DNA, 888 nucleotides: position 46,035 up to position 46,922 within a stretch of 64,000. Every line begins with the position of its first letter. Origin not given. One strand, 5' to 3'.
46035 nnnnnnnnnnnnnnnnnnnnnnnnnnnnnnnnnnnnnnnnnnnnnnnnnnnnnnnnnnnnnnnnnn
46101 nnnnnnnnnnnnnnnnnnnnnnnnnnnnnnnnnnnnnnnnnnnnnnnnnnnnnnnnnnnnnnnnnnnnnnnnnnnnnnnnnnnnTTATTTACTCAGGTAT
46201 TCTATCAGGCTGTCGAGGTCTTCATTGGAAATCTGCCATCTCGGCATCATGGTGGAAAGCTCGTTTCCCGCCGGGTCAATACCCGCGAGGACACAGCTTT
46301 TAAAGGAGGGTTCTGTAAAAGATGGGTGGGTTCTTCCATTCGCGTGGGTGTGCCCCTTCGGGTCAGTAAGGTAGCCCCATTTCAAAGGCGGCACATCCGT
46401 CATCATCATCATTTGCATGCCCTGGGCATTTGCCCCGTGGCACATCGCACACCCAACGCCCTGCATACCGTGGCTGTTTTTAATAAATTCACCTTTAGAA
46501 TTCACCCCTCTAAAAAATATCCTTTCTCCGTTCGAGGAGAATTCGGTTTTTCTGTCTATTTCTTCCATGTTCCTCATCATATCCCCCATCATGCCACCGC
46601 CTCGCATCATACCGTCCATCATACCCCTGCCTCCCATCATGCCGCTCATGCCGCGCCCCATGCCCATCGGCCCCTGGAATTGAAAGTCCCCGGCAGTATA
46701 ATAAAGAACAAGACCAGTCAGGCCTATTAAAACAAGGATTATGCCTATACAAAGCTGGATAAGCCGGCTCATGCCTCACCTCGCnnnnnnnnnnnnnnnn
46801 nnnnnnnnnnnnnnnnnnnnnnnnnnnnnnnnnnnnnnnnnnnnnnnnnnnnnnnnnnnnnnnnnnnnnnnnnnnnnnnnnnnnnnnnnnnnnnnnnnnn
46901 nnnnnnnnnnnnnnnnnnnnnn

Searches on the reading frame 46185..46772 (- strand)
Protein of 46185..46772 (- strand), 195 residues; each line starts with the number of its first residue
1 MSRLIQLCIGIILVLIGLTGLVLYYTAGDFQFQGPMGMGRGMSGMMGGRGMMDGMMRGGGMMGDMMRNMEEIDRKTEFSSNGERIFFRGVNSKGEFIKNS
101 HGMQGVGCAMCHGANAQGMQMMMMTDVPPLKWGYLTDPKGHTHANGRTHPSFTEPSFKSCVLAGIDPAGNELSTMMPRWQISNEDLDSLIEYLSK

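Call 37: search_protein_families(library=pfam, proteins=[window:46185-46772:-], max_evalue=0.001)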
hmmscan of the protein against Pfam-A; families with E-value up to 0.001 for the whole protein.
window:46185-46772:- (195 aa): 1 family
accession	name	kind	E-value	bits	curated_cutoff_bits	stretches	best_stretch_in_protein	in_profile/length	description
PF00034.26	Cytochrom_C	-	9.7e-05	24.1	21.3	1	107-194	11-87/90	Cytochrome c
